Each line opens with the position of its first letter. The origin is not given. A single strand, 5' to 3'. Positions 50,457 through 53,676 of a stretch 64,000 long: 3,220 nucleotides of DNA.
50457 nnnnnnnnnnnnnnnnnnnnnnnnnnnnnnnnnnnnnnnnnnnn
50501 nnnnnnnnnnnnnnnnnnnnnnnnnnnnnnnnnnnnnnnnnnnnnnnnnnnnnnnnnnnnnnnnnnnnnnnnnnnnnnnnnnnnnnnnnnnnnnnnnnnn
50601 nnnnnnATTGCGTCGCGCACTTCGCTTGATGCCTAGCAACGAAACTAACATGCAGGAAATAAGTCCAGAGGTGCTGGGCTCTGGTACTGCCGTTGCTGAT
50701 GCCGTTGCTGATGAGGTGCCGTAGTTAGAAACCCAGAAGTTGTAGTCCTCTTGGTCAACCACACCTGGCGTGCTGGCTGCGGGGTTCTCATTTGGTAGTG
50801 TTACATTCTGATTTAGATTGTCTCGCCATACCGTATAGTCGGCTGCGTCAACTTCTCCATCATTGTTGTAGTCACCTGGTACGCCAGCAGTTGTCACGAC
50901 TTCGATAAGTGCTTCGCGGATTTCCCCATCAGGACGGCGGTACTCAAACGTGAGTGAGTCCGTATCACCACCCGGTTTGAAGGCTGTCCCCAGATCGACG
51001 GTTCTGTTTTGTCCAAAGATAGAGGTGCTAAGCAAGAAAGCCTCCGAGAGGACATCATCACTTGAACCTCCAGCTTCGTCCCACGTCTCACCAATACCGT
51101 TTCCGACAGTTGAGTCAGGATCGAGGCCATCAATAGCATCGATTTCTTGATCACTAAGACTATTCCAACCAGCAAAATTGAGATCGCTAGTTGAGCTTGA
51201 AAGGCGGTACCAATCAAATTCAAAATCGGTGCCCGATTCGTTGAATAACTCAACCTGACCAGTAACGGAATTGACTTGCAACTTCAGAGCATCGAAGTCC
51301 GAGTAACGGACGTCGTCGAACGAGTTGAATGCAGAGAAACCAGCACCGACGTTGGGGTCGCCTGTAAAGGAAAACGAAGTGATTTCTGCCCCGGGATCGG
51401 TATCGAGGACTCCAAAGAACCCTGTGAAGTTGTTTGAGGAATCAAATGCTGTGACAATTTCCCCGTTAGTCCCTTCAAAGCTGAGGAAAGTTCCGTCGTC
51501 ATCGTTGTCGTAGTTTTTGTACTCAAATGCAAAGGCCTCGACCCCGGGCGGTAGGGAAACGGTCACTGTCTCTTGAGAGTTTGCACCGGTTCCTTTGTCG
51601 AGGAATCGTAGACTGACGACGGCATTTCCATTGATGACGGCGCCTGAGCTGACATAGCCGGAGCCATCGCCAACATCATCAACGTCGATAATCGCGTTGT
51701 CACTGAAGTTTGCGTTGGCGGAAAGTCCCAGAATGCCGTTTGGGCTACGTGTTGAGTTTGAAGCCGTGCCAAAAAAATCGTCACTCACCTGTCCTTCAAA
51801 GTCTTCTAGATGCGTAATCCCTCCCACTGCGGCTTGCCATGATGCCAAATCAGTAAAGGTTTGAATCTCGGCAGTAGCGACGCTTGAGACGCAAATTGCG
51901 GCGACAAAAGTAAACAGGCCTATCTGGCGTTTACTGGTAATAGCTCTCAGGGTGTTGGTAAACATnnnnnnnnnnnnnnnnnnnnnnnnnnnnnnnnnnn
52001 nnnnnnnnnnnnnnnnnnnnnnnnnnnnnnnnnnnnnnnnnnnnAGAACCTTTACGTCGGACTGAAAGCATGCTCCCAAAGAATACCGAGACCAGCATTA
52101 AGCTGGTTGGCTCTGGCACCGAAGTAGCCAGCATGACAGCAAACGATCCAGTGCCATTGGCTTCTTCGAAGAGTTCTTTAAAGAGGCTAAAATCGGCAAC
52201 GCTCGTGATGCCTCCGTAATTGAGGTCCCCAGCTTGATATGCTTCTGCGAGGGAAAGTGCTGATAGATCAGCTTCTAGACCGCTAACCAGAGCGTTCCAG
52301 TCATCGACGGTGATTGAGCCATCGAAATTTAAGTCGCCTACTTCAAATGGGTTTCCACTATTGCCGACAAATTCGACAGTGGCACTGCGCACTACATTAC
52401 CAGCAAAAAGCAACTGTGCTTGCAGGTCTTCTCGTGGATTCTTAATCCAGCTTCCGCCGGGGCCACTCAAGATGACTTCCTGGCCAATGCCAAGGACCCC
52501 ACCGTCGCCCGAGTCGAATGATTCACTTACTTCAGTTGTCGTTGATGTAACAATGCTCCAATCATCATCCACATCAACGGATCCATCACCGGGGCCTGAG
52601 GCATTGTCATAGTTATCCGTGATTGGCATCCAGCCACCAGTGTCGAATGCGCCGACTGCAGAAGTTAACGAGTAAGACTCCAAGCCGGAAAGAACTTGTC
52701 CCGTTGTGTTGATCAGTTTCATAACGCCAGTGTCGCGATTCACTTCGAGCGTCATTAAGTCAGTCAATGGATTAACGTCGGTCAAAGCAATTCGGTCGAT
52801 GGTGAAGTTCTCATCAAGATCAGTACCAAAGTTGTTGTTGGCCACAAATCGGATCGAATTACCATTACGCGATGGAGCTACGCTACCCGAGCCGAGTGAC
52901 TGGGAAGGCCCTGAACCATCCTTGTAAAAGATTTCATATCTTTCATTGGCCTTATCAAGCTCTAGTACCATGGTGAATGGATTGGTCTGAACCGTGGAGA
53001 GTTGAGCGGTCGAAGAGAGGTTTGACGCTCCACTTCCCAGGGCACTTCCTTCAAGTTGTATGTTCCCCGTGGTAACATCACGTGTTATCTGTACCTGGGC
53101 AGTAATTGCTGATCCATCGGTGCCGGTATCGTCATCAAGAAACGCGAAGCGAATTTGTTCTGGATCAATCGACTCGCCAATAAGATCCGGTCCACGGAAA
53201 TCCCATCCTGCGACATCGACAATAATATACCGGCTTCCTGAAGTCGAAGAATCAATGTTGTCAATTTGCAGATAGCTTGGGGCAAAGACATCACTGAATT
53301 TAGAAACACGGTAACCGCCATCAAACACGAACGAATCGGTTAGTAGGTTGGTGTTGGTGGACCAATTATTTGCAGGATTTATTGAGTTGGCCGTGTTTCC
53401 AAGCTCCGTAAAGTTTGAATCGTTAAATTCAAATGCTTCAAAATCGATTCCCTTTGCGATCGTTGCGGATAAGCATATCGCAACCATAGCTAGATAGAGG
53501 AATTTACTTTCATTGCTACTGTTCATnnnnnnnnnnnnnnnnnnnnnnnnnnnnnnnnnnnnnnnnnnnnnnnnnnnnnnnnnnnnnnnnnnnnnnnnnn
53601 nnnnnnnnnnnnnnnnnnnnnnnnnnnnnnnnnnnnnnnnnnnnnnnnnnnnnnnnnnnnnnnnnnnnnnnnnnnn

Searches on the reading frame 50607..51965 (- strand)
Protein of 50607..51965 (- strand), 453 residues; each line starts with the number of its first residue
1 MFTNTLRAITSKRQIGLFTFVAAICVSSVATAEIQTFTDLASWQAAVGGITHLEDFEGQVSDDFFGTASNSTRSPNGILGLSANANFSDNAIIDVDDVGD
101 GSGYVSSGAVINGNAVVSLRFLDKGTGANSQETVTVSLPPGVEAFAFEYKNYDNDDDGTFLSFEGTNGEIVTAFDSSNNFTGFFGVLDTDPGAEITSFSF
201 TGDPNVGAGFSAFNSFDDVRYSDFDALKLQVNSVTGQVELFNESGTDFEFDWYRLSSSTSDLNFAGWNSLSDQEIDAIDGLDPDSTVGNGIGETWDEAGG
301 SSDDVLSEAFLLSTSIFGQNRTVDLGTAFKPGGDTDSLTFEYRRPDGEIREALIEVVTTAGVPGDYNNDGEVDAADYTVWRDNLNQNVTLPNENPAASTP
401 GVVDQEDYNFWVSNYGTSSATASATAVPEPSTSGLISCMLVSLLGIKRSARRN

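Call 6: search_protein_families(library=pfam, proteins=[window:50607-51965:-], max_evalue=1)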
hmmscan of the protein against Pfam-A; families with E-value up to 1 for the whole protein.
window:50607-51965:- (453 aa): 2 families
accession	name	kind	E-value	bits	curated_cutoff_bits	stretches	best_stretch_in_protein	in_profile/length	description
PF00404.24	Dockerin_1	-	0.0017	19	22.9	1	363-397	1-35/57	Dockerin type I domain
PF07589.16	PEP-CTERM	-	0.11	13.1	20.7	1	426-452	1-24/24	PEP-CTERM motif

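Call 7: search_protein_families(library=ncbifam, proteins=[window:50607-51965:-], max_evalue=1)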
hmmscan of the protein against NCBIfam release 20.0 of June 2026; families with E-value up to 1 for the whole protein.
window:50607-51965:- (453 aa): 1 family
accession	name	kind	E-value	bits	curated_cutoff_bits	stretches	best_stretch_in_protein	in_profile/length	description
TIGR02595.1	PEP_CTERM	domain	0.16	12.9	16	1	427-449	1-22/24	PEP-CTERM sorting domain-containing protein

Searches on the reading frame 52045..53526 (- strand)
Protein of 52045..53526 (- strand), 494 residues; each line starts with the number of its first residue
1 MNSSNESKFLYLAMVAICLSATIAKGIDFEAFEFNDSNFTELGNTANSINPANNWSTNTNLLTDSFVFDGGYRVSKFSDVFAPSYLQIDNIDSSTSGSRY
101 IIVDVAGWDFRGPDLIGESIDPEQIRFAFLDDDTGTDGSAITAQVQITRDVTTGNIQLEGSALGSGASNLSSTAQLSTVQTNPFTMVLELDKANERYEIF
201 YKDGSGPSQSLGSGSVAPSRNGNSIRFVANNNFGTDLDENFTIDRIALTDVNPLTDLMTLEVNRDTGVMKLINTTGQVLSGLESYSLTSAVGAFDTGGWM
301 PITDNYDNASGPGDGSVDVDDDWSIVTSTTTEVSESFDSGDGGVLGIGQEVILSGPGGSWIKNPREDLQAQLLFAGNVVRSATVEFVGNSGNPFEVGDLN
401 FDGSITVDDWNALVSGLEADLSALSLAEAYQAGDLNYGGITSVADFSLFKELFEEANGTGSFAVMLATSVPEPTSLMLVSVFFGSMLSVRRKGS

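Call 6: search_protein_families(library=pfam, proteins=[window:52045-53526:-], max_evalue=1)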
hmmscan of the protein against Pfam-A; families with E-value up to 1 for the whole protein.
window:52045-53526:- (494 aa): 2 families
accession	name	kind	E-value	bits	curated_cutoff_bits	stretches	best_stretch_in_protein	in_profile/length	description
PF07589.16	PEP-CTERM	-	0.006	17.1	20.7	1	469-492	1-24/24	PEP-CTERM motif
PF13202.12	EF-hand_5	-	0.024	14.6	25.9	1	394-414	5-25/25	EF hand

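Call 7: search_protein_families(library=ncbifam, proteins=[window:52045-53526:-], max_evalue=1)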
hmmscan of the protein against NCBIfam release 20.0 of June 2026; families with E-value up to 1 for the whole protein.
window:52045-53526:- (494 aa): 1 family
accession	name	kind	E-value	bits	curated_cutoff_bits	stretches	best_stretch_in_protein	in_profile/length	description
TIGR02595.1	PEP_CTERM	domain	0.15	13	16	1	470-492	1-23/24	PEP-CTERM sorting domain-containing protein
